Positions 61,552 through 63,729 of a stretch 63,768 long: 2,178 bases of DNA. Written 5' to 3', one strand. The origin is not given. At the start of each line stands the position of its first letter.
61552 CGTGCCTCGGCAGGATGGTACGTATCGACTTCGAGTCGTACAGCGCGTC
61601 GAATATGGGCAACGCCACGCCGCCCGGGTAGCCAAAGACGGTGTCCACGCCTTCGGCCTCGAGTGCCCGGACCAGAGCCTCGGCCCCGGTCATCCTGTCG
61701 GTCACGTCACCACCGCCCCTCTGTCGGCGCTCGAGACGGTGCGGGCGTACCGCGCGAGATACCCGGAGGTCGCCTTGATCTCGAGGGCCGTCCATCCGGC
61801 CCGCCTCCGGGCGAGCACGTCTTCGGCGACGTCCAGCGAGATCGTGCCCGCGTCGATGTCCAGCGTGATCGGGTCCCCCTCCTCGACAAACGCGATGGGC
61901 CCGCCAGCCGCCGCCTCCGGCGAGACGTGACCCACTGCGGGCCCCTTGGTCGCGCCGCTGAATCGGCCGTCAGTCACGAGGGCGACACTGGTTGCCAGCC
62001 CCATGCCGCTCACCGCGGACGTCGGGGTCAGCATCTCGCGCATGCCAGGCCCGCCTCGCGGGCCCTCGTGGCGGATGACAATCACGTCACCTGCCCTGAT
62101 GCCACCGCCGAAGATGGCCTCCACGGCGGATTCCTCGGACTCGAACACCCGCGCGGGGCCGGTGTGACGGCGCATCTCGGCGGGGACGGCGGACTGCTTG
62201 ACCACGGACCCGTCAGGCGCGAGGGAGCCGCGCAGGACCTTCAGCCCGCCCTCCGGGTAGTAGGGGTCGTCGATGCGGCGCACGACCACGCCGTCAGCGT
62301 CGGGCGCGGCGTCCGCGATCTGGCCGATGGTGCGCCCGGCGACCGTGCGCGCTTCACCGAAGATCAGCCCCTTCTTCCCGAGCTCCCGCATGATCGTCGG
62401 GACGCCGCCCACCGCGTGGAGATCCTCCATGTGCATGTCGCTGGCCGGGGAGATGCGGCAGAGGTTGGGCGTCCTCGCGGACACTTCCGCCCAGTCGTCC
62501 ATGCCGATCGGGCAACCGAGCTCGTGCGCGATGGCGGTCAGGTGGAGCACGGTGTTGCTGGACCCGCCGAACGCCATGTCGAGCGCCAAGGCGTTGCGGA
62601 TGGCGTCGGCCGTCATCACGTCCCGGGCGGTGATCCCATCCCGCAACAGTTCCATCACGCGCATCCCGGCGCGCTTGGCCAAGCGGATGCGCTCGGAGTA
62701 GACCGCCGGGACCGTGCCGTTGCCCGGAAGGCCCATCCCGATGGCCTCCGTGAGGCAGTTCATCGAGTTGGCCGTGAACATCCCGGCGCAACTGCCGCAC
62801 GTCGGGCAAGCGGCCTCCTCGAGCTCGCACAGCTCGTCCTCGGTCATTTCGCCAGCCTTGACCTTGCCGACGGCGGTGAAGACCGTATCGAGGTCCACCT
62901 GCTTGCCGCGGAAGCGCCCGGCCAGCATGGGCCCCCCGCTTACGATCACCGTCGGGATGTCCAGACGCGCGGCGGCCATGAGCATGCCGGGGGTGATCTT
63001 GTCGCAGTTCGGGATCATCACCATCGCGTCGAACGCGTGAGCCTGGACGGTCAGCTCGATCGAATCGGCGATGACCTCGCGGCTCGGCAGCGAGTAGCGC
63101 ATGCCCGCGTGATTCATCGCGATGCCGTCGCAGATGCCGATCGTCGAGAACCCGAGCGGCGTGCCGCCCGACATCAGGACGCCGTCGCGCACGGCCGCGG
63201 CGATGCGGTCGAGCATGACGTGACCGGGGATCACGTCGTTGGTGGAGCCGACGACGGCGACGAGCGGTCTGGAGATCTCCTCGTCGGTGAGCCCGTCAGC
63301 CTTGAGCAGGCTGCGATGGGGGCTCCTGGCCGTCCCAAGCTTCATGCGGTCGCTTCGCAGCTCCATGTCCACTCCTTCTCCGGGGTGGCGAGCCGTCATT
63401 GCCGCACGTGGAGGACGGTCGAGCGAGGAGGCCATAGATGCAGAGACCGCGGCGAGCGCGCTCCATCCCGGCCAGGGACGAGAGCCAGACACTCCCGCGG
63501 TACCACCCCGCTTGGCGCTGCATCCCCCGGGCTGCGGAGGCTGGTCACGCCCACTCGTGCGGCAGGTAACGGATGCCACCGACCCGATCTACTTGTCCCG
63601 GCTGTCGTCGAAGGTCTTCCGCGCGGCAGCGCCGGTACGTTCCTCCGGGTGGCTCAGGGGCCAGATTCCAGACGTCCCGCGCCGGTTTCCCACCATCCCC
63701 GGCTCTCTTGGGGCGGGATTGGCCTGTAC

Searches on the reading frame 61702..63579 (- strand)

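Call 39: search_protein_families(library=pfam, proteins=[window:61702-63579:-], max_evalue=0.00001)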
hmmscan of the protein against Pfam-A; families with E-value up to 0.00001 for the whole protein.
window:61702-63579:- (625 aa): 2 families
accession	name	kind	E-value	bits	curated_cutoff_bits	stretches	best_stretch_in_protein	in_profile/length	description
PF00920.27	ILVD_EDD_N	-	1.5e-130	435.4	27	1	104-420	1-315/316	Dihydroxy-acid/6-phosphogluconate dehydratase N-terminal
PF24877.1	ILV_EDD_C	-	4.8e-77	258.2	27.7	1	432-622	2-191/191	Dihydroxy-acid/6-phosphogluconate dehydratase C-terminal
